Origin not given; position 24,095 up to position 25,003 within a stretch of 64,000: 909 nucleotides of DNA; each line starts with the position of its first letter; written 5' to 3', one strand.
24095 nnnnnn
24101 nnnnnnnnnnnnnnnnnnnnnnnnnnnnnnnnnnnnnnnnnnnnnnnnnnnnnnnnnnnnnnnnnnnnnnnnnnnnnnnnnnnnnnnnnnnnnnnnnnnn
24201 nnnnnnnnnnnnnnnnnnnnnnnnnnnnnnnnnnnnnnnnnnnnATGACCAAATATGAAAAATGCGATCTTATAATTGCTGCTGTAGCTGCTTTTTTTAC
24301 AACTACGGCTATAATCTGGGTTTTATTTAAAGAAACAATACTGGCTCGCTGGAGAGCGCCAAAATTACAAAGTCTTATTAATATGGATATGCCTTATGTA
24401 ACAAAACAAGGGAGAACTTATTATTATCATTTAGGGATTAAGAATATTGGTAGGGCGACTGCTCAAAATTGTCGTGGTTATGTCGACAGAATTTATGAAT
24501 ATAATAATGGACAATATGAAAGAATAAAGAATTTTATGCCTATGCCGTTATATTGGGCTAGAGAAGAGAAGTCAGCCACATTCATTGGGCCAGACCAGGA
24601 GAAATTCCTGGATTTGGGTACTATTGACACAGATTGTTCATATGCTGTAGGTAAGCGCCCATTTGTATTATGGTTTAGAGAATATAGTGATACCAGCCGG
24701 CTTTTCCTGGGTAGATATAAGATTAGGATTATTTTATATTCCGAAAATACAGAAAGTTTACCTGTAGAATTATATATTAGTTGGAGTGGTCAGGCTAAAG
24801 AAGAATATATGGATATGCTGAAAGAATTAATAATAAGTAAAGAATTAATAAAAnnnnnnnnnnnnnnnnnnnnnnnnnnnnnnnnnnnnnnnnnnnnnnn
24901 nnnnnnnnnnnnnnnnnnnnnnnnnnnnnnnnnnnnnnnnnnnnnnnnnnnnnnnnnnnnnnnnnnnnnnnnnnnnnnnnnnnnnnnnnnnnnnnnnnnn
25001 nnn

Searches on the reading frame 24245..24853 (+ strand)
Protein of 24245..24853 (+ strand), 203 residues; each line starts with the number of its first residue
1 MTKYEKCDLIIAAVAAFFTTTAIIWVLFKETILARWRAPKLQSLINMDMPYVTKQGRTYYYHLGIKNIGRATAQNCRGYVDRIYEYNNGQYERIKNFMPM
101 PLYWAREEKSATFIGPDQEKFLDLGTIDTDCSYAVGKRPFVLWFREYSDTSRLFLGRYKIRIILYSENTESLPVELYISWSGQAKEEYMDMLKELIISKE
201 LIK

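Call 4: search_protein_families(library=pfam, proteins=[window:24245-24853:+], max_evalue=1)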
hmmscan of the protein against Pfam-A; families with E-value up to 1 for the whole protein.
window:24245-24853:+ (203 aa): 0 families

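Call 5: search_protein_families(library=padloc, proteins=[window:24245-24853:+], max_evalue=1)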
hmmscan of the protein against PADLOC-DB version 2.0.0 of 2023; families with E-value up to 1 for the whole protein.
window:24245-24853:+ (203 aa): 1 family
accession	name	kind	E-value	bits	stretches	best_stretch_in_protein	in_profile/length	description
PDLC02877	DpdH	-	0.023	12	1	61-118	4-60/308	DpdH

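Call 6: search_protein_families(library=phrogs, proteins=[window:24245-24853:+], max_evalue=1)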
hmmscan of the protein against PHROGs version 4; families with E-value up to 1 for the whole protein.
window:24245-24853:+ (203 aa): 1 family
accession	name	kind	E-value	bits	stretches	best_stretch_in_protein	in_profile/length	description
phrog_30070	-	unknown function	0.14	13.6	1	163-193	17-47/82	-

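Call 7: search_protein_families(library=ncbifam, proteins=[window:24245-24853:+], max_evalue=1)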
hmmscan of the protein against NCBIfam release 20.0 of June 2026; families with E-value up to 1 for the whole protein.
window:24245-24853:+ (203 aa): 0 families

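Call 9: find_homologous_proteins(query=window:24245-24853:+, max_evalue=0.01)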
Query window:24245-24853:+ (203 aa): 6 proteins with E <= 0.01 among 64 candidates.
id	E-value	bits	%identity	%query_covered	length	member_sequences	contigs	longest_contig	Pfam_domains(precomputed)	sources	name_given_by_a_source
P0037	2.8e-134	463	100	100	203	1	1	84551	-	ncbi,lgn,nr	ncbi:MAG: hypothetical protein Q8N62_01590 [Candidatus Omnitrophota bacterium]|nr:hypothetical prote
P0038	2.0e-103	362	76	99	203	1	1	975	-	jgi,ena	-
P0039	6.9e-95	334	73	98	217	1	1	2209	-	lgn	-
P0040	5.6e-89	315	69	100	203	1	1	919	-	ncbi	-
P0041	2.5e-84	300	64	98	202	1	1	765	-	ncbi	-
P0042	1.4e-52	196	58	75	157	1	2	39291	-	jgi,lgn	-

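Call 12: find_encoding_contigs(protein=P0042, flank=8000, max_places=4)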
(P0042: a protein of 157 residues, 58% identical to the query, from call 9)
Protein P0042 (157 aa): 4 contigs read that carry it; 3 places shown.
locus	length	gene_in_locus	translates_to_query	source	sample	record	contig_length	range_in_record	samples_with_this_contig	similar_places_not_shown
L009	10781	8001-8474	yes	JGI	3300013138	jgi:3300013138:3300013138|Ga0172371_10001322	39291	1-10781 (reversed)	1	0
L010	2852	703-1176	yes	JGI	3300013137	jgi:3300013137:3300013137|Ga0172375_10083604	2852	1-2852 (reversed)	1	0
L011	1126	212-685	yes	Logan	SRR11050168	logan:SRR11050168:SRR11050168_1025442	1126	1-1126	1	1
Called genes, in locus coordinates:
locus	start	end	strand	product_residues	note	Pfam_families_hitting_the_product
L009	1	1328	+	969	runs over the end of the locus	PF02700:PurS, PF18072:FGAR-AT_linker, PF00586:AIRS, PF02769:AIRS_C, PF00586:AIRS, PF02769:AIRS_C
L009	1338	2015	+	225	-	PF18306:LDcluster4, PF03641:Lysine_decarbox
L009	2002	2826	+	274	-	PF13507:GATase_5, PF07685:GATase_3 (weak)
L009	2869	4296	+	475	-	PF13537:GATase_7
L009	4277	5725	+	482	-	PF13230:GATase_4 (weak), PF13522:GATase_6, PF13537:GATase_7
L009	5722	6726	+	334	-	PF00586:AIRS, PF02769:AIRS_C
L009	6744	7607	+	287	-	PF01145:Band_7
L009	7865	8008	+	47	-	-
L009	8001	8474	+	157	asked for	-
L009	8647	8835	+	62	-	-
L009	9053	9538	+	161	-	PF22599:SecDF_P1_head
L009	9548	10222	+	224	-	-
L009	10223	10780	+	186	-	?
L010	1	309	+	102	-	?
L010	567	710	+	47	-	-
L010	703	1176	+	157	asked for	-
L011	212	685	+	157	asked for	-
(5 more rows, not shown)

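Call 25: predict_structure(alignment_id=A2)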
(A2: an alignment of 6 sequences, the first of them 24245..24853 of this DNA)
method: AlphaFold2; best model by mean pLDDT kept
length: 203 residues; sequences in the alignment: 6
mean_pLDDT: 63.6   pTM: 0.54
mean pLDDT of the five models: 63.6, 59.0, 58.4, 50.5, 39.1
residues with pLDDT >= 90: 0; 70-90: 77; 50-70: 85; < 50: 41
segments of 3 or more residues with pLDDT < 50: 38-47, 69-72, 106-117, 130-137, 146-150
pLDDT, mean of each block of 10 residues (from residue 1): 78 82 79 56 46 60 55 62 85 76 52 43 57 44 50 72 71 77 59 68 65
secondary structure, 60 per line:
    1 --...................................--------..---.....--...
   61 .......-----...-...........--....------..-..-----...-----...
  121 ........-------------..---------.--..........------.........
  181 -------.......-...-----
elements in order: H3-37 E51-55 E58-67 E77-87 E90-93 E118-128 E156-165 E172-180 H188-194 E196-198

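Call 31: find_encoding_contigs(protein=P0039, flank=4000, max_places=3)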
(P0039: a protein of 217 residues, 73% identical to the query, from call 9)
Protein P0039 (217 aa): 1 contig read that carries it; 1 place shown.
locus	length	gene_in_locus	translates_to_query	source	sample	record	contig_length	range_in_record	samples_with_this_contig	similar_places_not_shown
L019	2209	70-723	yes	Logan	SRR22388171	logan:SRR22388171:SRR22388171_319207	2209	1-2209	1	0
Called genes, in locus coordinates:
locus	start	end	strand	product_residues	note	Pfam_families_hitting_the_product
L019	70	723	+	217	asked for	-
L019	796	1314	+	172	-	-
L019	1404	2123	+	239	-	-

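Call 35: search_protein_representatives(alignment_id=A2)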
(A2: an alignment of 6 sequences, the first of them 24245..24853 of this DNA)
Query: 6 sequences, 203 profile positions. Proteins with E-value up to 0.001 (for the whole library): 776; up to 1e-10: 108; up to 1e-30: 10. The best 150 are listed.
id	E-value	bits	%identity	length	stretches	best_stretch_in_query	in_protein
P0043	8.0e-88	309.8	-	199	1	1-199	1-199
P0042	9.0e-83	293.4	-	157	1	47-202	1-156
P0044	1.1e-56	208.2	-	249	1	6-200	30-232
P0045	1.6e-51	191.3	-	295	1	3-196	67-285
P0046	1.5e-45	171.8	-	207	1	12-197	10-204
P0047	4.5e-45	170.3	-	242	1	11-199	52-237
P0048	2.6e-43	164.5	-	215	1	1-202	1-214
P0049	9.6e-37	143.1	-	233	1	14-178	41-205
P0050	1.1e-32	129.7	-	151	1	78-201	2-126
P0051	4.4e-31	124.6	-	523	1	13-187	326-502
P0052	4.3e-24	101.7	-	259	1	8-192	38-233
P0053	7.8e-24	100.9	-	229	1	16-199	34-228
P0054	2.7e-22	95.9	-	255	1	11-198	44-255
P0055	5.2e-22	95.0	-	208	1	10-197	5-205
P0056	6.3e-22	94.7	-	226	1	14-200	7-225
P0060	2.6e-19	86.1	-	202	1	18-196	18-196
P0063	9.3e-18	81.1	-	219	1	8-198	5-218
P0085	3.3e-13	66.2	-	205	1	16-193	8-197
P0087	3.3e-13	66.2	-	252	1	25-199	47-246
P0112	3.4e-12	62.9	-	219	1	11-200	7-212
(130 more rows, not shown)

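Call 37: search_protein_families(library=pfam, alignment_id=A3, max_evalue=0.01)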
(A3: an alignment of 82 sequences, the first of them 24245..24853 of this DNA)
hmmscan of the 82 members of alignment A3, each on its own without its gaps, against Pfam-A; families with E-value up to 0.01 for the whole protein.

A. member 1, window:24245-24853:+ (203 aa): 0 families

B. families by the number of members that match (of 82 scanned): 7 families
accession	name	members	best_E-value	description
PF07690.21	MFS_1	1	9.2e-05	Major Facilitator Superfamily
PF00083.30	Sugar_tr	1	0.0015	Sugar (and other) transporter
PF09624.15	DUF2393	1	0.0021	Protein of unknown function (DUF2393)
PF18142.6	SLATT_fungal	1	0.0043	SMODS and SLOG-associating 2TM effector domain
PF09721.15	Exosortase_EpsH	1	0.0045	Transmembrane exosortase (Exosortase_EpsH)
PF09083.16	DUF1923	1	0.005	Domain of unknown function (DUF1923)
PF07695.17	7TMR-DISM_7TM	1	0.0081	7TM diverse intracellular signalling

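Call 38: search_solved_structures(query=A3, max_evalue=1)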
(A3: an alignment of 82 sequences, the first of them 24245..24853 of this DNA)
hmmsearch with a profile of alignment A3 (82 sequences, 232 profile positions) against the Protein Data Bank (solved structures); distinct sequences matched with E-value up to 1: 0.

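Call 41: search_dna_similar(query=window:24245-24853:+, collection=phages, mode=protein, max_evalue=0.01)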
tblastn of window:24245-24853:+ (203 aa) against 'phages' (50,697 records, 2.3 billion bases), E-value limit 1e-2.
No match.

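Call 44: find_homologous_proteins(query=A3, max_evalue=0.00001)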
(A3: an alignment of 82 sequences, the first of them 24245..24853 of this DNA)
Query A3 (82 sequences) (203 aa, profile of the alignment): 13 proteins with E <= 0.00001 among 8000 candidates.
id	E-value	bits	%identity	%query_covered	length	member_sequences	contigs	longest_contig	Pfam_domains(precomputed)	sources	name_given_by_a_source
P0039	6.1e-63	230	73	98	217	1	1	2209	-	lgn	-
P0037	7.4e-63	230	100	100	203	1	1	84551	-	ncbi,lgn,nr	ncbi:MAG: hypothetical protein Q8N62_01590 [Candidatus Omnitrophota bacterium]|nr:hypothetical prote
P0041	6.5e-62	227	64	98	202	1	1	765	-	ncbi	-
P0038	7.0e-62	227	76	99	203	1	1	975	-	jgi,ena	-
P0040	2.1e-60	222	69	100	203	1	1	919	-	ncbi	-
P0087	2.4e-58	215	23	94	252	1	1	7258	-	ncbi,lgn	-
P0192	1.2e-57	213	23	95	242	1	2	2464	-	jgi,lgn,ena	-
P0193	2.2e-56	209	21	85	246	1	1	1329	-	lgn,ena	-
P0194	3.0e-56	208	23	90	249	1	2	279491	-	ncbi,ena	-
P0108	5.1e-56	208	24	93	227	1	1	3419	-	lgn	-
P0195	4.1e-53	198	25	86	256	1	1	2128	-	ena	-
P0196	3.3e-51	192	25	86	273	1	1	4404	-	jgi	-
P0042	1.4e-44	170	58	75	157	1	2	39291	-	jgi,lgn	-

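Call 45: find_encoding_contigs(protein=P0194, flank=8000, max_places=2)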
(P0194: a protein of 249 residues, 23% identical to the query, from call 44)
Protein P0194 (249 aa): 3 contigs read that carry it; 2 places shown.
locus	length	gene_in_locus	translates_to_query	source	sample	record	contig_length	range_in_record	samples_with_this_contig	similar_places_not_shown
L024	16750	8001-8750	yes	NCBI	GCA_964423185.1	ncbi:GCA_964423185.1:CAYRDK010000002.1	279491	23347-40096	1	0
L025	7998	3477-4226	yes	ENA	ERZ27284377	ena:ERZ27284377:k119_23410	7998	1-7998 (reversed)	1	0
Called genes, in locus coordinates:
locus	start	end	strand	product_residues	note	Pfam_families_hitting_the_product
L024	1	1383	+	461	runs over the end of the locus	PF00587:tRNA-synt_2b, PF03129:HGTP_anticodon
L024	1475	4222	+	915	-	PF01326:PPDK_N, PF00391:PEP-utilizers, PF02896:PEP-utilizers_C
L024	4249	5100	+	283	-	PF00140:Sigma70_r1_2, PF04542:Sigma70_r2, PF04539:Sigma70_r3, PF04545:Sigma70_r4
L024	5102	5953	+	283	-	PF00532:Peripla_BP_1, PF13407:Peripla_BP_4, PF13377:Peripla_BP_3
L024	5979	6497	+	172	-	PF00156:Pribosyltran, PF14681:UPRTase (weak)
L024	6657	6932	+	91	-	PF01541:GIY-YIG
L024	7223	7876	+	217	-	PF13271:DUF4062 (weak)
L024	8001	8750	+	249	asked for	-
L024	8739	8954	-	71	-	PF12844:HTH_19, PF13443:HTH_26, PF01381:HTH_3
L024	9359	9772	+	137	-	PF05973:Gp49 (weak)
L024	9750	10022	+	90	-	PF12844:HTH_19, PF13560:HTH_31, PF13443:HTH_26 (weak), PF01381:HTH_3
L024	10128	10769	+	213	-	PF02811:PHP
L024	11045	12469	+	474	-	PF13372:Alginate_exp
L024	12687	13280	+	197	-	-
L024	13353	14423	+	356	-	PF00142:Fer4_NifH (weak), PF01656:CbiA, PF02374:ArsA_ATPase (weak), PF06564:CBP_BcsQ, PF09140:MipZ (weak), PF10609:ParA (weak), PF13614:AAA_31, PF16561:AMPK1_CBM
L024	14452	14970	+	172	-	PF00881:Nitroreductase, PF14512:TM1586_NiRdase (faint)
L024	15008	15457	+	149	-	-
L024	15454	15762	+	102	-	-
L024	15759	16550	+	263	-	-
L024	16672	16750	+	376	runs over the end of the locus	PF06925:MGDG_synth, PF04101:Glyco_tran_28_C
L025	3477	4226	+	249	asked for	-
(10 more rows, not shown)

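Call 46: find_encoding_contigs(protein=P0087, flank=6000, max_places=2)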
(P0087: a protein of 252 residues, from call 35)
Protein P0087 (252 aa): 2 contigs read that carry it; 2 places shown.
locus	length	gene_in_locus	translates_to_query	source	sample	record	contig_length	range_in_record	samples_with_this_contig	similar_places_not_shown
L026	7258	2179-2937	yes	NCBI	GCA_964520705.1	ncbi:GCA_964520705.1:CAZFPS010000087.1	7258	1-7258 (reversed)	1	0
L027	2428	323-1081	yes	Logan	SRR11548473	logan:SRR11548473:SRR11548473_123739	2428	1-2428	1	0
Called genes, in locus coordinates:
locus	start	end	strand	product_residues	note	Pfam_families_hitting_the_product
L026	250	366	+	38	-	-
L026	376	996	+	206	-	PF01936:NYN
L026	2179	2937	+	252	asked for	-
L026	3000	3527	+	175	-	-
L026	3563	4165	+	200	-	-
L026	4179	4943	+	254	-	PF00515:TPR_1 (weak), PF07719:TPR_2 (faint), PF13181:TPR_8 (faint)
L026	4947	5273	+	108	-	-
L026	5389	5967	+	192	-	-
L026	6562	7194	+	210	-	-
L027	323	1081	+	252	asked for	-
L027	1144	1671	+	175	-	-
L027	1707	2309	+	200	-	-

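Call 49: find_encoding_contigs(protein=P0038, flank=3000, max_places=3)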
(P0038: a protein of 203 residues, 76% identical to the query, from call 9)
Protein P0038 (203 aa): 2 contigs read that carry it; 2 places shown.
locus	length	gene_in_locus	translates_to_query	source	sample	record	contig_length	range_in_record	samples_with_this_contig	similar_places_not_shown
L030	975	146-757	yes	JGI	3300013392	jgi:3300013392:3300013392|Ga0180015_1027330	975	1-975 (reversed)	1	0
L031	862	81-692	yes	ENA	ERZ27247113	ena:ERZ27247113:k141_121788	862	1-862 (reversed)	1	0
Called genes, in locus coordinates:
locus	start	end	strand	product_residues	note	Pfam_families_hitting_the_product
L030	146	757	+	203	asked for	-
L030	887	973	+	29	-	?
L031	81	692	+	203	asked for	-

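Call 65: search_protein_families(library=phrogs, proteins=[L019:796-1311:+, L019:1404-2120:+], max_evalue=0.001)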
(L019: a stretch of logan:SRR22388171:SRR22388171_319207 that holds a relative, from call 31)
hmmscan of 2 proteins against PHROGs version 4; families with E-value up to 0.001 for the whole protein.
L019:796-1311:+ (172 aa): 0 families

L019:1404-2120:+ (239 aa): 0 families

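Call 67: find_related_loci(query=A5, collection=metagenome_contigs, flank=6000)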
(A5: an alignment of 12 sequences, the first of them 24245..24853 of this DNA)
Query A5 (203 aa) in metagenome_contigs; peptide patterns used: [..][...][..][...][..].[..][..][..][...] (x = any residue, [..] = any of these).
133 stretches matched a pattern; 3 encode a relative of the query (tblastn E <= 1e-3); 3 distinct loci.
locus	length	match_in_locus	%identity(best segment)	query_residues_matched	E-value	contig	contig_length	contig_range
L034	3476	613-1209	56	1-199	4e-75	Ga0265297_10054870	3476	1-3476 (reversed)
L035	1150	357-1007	37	4-195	2e-44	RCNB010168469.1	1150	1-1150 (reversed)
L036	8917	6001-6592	57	1-198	9e-59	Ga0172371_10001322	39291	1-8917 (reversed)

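Call 73: search_dna_similar(query=window:24245-24853:+, collection=plasmids, mode=protein, max_evalue=0.1)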
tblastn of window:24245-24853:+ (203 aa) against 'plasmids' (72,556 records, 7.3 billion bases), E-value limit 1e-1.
No match.

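Call 75: list_cluster_members(proteins=[P0044, P0046, P0048, P0051, P0055, P0056, P0060, P0063, P0085, P0112])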
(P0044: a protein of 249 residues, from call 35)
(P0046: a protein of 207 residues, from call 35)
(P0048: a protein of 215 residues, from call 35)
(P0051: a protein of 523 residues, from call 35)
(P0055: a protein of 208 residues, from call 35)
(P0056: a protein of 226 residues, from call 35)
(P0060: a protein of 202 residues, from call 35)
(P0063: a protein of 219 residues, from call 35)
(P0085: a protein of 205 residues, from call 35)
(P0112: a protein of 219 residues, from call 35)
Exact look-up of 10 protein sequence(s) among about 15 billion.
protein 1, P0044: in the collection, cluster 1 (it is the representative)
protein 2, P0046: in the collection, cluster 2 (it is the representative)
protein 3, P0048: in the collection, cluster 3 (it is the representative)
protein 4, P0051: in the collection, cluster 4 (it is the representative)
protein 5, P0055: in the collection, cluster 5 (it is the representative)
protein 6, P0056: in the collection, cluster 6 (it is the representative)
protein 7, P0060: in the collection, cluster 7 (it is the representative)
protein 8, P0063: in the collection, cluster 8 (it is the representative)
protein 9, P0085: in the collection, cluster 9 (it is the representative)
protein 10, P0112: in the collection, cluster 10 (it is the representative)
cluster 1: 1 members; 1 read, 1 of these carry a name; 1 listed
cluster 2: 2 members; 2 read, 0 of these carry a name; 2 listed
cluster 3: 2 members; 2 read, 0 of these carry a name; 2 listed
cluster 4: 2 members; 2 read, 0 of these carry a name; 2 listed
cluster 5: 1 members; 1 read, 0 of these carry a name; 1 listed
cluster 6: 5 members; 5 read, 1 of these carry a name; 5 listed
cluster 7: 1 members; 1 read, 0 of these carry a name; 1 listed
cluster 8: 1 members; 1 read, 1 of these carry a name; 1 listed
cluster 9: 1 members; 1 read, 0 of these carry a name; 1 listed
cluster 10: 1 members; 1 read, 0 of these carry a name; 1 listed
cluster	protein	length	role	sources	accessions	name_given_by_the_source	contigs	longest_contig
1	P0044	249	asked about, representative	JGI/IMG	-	hypothetical protein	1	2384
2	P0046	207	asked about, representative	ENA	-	-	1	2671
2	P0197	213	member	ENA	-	-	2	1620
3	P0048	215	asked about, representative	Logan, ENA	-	-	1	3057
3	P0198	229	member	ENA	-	-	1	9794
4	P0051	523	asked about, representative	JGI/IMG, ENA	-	-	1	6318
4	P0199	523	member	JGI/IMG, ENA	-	-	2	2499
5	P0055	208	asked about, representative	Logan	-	-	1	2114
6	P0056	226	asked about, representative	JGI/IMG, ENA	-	-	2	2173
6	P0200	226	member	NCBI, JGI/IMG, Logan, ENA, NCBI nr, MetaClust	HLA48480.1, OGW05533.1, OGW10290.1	MAG: hypothetical protein A3I04_07210 [Nitrospinae bacterium RIFCSPLOWO2_02_FULL_39_110] | \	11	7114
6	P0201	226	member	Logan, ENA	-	-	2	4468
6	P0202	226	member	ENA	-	-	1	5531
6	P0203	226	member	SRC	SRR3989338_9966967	-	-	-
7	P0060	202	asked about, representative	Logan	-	-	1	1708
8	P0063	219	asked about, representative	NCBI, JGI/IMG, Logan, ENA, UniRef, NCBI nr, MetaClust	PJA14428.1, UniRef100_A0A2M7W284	hypothetical protein COX64_02120 [Candidatus Dojkabacteria bacterium ... | Uncharacterized protein n=1 Tax=Candidatus Dojkabacteria bacterium ... | MAG: hypothetical protein COX64_02120 [Candidatus Dojkabacteria bacterium ...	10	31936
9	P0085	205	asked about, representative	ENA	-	-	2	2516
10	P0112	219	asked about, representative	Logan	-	-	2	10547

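Call 84: search_protein_families(library=padloc, proteins=[L024:7223-7873:+, L024:6657-6929:+, L024:13353-14420:+, L026:376-993:+], max_evalue=0.0001)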
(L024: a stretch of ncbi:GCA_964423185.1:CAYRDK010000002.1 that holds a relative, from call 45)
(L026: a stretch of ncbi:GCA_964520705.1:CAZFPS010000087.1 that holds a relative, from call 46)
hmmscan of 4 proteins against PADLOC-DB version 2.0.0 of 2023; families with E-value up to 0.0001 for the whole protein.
L024:7223-7873:+ (217 aa): 0 families

L024:6657-6929:+ (91 aa): 0 families

L024:13353-14420:+ (356 aa): 1 family
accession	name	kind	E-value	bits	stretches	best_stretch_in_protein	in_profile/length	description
PDLC04559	PDC-M28B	-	3.6e-05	21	1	9-39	136-166/438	-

L026:376-993:+ (206 aa): 1 family
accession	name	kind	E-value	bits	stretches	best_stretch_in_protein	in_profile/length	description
PDLC04163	HEC-09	-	3.2e-19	67.4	1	8-162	2-150/203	-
